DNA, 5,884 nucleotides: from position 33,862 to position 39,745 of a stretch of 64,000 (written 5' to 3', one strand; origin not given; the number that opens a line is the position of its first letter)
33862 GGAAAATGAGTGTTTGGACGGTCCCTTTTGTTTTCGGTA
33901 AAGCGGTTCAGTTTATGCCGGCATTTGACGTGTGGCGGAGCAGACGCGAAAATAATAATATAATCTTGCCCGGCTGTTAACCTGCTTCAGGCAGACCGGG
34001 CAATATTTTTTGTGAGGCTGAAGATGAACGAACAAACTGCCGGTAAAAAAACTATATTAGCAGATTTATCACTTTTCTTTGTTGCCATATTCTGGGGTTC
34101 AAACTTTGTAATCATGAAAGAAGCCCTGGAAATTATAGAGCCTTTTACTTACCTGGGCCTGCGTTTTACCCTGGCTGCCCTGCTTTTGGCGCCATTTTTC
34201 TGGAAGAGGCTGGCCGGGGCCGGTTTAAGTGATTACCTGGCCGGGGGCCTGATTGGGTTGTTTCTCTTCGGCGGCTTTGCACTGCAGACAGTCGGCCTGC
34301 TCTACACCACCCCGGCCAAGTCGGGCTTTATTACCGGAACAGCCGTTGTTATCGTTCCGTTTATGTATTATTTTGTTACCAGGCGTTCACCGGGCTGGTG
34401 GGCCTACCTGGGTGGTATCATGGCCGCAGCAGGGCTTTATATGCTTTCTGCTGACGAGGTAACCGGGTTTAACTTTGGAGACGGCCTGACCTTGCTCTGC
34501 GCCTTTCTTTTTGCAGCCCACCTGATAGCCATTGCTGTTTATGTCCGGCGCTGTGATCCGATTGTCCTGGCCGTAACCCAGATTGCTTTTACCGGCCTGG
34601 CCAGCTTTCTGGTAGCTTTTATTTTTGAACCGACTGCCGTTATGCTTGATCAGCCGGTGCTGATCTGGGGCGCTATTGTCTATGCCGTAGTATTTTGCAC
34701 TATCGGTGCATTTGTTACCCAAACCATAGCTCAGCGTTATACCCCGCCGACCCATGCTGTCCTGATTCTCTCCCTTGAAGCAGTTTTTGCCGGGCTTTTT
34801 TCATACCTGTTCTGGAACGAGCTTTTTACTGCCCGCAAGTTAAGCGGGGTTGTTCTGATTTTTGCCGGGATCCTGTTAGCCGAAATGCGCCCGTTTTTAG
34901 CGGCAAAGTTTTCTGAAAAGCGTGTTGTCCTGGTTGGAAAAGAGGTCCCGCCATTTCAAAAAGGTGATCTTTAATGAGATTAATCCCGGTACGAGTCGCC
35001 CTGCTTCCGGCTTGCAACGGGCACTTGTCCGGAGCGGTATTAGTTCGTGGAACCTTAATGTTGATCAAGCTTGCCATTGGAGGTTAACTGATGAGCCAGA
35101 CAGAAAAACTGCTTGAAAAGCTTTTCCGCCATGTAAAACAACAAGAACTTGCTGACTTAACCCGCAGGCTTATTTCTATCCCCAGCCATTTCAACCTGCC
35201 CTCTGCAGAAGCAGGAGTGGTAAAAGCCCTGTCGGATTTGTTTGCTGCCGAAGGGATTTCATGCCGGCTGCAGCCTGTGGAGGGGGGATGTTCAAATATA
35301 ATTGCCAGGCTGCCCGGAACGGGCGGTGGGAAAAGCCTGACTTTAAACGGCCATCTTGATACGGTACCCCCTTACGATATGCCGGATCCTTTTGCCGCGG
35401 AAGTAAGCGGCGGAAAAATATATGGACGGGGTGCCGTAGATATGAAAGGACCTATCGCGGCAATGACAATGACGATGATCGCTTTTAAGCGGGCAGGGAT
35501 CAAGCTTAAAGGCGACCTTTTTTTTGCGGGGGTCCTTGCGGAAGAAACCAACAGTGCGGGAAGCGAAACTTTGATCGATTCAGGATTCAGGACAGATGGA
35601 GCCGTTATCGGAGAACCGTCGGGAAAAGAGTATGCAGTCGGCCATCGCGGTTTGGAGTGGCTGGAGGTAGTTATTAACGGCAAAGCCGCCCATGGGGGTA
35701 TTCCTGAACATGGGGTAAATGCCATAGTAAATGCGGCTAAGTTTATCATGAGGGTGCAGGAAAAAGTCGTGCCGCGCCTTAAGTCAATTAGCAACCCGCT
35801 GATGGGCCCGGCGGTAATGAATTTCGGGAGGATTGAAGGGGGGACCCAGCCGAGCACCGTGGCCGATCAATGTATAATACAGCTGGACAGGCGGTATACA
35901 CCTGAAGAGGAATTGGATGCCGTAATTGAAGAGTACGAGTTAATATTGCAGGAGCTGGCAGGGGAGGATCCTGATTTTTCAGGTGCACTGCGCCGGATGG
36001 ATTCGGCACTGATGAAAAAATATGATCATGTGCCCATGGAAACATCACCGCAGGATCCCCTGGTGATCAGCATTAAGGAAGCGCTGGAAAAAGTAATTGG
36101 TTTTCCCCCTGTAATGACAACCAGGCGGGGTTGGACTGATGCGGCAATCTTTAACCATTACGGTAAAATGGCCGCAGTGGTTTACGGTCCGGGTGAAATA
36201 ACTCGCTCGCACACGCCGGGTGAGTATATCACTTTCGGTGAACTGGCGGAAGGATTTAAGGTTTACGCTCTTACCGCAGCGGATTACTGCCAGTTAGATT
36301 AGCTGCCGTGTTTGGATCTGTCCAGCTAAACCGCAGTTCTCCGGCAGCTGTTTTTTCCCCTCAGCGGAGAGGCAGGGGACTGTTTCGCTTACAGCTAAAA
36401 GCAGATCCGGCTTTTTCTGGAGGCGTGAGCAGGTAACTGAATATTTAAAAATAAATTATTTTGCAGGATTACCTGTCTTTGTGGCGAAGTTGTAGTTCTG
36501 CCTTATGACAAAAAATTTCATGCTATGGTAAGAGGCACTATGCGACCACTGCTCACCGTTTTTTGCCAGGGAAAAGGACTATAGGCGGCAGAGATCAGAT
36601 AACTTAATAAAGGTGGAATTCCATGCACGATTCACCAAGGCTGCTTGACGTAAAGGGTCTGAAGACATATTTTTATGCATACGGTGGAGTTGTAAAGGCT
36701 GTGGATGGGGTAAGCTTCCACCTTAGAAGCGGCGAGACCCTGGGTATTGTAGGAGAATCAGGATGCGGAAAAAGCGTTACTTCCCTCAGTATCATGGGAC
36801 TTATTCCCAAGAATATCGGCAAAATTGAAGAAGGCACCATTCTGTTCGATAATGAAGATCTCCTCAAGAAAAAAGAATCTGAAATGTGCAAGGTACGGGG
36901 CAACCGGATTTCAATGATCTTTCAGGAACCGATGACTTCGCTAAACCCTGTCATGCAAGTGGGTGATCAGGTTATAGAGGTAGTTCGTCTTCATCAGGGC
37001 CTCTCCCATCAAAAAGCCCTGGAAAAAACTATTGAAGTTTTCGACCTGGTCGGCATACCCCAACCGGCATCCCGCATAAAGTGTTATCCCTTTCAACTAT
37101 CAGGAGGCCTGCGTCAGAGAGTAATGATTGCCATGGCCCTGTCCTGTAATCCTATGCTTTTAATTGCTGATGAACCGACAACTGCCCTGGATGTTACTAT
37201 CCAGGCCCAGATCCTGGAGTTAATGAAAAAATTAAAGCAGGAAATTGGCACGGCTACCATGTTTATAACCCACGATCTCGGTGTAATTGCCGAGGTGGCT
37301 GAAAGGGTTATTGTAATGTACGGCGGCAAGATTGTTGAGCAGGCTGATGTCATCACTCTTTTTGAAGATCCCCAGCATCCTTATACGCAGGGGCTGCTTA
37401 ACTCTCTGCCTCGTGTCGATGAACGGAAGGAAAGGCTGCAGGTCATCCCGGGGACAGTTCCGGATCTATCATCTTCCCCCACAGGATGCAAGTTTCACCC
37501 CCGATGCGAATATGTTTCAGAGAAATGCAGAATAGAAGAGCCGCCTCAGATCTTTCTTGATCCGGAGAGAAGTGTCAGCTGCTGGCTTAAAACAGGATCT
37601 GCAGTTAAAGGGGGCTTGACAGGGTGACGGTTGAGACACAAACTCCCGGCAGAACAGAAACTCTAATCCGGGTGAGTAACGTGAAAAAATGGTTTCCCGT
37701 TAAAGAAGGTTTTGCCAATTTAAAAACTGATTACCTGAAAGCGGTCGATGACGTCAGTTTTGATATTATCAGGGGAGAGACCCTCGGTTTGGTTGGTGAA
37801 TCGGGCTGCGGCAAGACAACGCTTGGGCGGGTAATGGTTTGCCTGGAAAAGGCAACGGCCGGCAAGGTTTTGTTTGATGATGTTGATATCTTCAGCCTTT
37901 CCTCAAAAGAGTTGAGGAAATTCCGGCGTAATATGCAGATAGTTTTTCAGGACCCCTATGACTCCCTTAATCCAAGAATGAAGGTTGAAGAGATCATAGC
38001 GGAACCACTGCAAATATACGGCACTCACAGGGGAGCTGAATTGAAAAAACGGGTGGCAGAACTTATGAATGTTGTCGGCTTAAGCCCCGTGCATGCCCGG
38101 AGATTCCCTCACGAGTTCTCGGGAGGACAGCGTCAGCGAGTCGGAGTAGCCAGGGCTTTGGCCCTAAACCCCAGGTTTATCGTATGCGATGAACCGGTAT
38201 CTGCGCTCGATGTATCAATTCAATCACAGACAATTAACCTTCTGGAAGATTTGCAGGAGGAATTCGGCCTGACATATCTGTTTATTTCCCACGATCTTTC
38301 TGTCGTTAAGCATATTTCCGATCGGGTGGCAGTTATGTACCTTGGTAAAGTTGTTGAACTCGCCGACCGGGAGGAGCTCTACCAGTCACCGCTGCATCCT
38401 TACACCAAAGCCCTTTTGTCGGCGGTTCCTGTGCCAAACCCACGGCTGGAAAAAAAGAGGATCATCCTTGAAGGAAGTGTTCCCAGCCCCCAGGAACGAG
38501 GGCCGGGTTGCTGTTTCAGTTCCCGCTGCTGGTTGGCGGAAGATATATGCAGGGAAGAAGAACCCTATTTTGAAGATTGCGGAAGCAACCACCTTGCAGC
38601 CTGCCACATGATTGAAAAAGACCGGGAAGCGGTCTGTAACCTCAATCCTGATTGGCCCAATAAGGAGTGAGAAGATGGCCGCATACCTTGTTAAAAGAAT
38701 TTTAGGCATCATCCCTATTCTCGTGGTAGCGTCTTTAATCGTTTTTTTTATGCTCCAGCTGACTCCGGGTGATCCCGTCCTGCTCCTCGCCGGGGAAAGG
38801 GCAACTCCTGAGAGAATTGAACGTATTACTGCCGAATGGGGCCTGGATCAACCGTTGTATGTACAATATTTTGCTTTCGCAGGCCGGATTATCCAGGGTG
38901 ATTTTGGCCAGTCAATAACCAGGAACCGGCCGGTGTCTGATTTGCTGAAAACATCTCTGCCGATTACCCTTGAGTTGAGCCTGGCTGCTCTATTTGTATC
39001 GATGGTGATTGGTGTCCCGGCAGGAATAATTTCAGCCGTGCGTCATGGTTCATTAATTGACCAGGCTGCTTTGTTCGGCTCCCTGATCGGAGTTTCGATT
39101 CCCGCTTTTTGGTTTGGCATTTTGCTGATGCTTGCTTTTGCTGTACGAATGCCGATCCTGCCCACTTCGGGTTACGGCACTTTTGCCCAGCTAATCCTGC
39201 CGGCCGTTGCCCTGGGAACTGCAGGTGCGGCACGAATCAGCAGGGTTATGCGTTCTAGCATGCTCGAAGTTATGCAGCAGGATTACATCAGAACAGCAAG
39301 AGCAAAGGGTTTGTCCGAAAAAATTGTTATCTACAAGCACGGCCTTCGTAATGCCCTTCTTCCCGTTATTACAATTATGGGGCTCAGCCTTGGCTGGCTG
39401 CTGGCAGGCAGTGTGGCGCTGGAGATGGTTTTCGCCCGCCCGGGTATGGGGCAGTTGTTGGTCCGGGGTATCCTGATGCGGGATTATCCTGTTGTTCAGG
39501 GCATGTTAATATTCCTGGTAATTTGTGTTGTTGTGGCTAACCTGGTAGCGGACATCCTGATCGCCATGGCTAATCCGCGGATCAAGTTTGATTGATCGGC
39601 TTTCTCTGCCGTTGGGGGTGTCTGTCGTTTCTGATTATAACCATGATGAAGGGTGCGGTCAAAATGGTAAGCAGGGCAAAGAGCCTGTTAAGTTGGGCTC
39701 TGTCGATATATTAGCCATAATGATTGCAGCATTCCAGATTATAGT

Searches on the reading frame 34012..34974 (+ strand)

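Call 10: search_protein_families(library=pfam, proteins=[window:34012-34974:+], max_evalue=0.00001)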
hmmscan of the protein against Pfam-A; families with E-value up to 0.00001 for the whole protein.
window:34012-34974:+ (320 aa): 1 family
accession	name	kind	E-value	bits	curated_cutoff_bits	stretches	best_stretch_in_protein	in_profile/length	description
PF00892.27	EamA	-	4e-35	121.5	28.2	2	155-289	2-132/135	EamA-like transporter family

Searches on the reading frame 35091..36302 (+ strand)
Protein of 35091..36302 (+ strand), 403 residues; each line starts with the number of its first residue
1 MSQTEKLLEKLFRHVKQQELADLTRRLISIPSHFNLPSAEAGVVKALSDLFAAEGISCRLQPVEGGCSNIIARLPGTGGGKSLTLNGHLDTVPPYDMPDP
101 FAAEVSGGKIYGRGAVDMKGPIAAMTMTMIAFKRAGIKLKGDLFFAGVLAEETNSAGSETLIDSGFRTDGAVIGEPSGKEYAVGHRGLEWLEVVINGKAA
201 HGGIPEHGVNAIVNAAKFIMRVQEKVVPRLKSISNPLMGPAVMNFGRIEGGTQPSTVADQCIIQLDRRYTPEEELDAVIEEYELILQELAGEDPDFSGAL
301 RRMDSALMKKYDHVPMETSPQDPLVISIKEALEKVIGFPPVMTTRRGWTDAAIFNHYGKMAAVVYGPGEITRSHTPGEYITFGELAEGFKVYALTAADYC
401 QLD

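Call 10: search_protein_families(library=pfam, proteins=[window:35091-36302:+], max_evalue=0.00001)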
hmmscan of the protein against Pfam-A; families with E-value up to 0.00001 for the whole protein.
window:35091-36302:+ (403 aa): 3 families
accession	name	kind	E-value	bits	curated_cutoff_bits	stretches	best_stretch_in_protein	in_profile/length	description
PF01546.33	Peptidase_M20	-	4.3e-34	118.7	24.6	1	85-396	2-204/206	Peptidase family M20/M25/M40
PF07687.19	M20_dimer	-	3.8e-20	72.3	21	1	183-293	1-106/107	Peptidase dimerisation domain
PF04389.22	Peptidase_M28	-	1.2e-07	32.1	21.3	1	69-162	1-77/193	Peptidase family M28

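Call 46: search_protein_families(library=ncbifam, proteins=[window:35091-36302:+], max_evalue=1e-8)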
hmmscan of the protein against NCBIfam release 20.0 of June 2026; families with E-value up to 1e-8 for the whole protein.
window:35091-36302:+ (403 aa): 40 families (the best 25 are shown)
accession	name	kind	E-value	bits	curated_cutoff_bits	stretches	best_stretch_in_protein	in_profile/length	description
TIGR01910.1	DapE-ArgE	subfamily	5.1e-76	256.3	217.6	1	22-391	2-373/373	ArgE/DapE family deacylase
NF005373.0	PRK06915.1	equivalog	3.5e-66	223.9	428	1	67-402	80-420/422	peptidase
NF006365.0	PRK08588.1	subfamily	4.1e-58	197.5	289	1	16-400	5-381/383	succinyl-diaminopimelate desuccinylase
NF006399.0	PRK08651.1-2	equivalog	1.4e-49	169.2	381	1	17-389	3-394/405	succinyl-diaminopimelate desuccinylase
NF006400.0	PRK08651.1-3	equivalog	1.7e-48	165.4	374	1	70-393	75-400/410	succinyl-diaminopimelate desuccinylase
NF009558.0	PRK13013.1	equivalog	2.5e-47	161.5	428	1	15-399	13-423/429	acetylornithine deacetylase/succinyl-diaminopimelate desuccinylase family protein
NF005710.0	PRK07522.1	subfamily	5e-47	160.9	412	1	16-389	6-378/391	acetylornithine deacetylase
TIGR01892.1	AcOrn-deacetyl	equivalog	7.9e-46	156.8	297.7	1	25-388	4-357/365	acetylornithine deacetylase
NF005306.0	PRK06837.1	subfamily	5.9e-45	153.9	376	1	68-402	84-424/427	ArgE/DapE family deacylase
NF009555.0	PRK13004.1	equivalog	8.7e-44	150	321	1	16-401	13-397/399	YgeY family selenium metabolism-linked hydrolase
NF003474.0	PRK05111.1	equivalog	6e-37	127.4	460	1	17-400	5-381/383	acetylornithine deacetylase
TIGR01900.1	dapE-gram_pos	equivalog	2.4e-35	122.1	304.2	1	18-391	3-345/351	succinyl-diaminopimelate desuccinylase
NF006370.0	PRK08596.1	equivalog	4.8e-35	120.9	412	1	7-400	8-420/425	acetylornithine deacetylase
NF003367.0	PRK04443.1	equivalog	1.4e-34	120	363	1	16-392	5-338/349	[LysW]-lysine hydrolase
NF010589.0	PRK13983.1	equivalog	2.9e-34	118.7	333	1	66-395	71-405/409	M20 family metallo-hydrolase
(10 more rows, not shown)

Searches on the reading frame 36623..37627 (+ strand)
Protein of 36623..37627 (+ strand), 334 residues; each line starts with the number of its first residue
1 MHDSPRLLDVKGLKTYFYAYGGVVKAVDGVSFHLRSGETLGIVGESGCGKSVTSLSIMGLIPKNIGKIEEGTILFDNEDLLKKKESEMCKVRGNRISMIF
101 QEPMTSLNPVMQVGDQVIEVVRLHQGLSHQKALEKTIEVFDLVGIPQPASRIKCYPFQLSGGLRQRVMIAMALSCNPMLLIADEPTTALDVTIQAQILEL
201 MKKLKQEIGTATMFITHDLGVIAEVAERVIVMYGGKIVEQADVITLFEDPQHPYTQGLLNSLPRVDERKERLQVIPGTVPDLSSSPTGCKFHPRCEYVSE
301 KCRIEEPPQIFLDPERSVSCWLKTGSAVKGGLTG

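Call 10: search_protein_families(library=pfam, proteins=[window:36623-37627:+], max_evalue=0.00001)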
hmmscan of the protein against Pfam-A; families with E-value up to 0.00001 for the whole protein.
window:36623-37627:+ (334 aa): 2 families
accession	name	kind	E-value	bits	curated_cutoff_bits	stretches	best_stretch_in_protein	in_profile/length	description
PF00005.33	ABC_tran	-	4.1e-28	99.1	25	1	28-187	2-137/137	ABC transporter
PF08352.17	oligo_HPY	-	2.3e-22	79.6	27.1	1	238-302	1-65/65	Oligopeptide/dipeptide transporter, C-terminal region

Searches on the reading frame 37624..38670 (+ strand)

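Call 7: search_protein_families(library=pfam, proteins=[window:37624-38670:+])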
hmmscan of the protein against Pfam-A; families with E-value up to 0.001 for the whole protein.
window:37624-38670:+ (348 aa): 2 families
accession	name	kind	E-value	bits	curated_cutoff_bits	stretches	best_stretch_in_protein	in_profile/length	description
PF00005.33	ABC_tran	-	1.4e-32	113.6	25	1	42-192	2-136/137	ABC transporter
PF08352.17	oligo_HPY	-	2.6e-19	69.8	27.1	1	244-309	1-65/65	Oligopeptide/dipeptide transporter, C-terminal region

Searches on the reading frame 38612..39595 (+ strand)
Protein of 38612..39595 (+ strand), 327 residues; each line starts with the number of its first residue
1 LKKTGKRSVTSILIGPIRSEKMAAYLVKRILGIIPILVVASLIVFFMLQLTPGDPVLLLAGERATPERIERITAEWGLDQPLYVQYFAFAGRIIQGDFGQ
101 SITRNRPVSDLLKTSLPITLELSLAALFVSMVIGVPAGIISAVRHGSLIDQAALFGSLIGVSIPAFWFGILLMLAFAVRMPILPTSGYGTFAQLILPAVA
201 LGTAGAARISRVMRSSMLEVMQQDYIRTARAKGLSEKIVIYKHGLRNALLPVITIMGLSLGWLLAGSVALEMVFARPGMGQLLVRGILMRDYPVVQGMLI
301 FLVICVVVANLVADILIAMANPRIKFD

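Call 7: search_protein_families(library=pfam, proteins=[window:38612-39595:+])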
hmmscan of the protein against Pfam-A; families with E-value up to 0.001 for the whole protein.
window:38612-39595:+ (327 aa): 2 families
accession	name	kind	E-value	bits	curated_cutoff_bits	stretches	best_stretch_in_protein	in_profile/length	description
PF00528.27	BPD_transp_1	-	5.6e-40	137.5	26.4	1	134-325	1-183/184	Binding-protein-dependent transport system inner membrane component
PF19300.4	BPD_transp_1_N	-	2.3e-16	60.4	23.8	1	22-122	1-113/114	Binding-prot-dependent transport system membrane comp, N-term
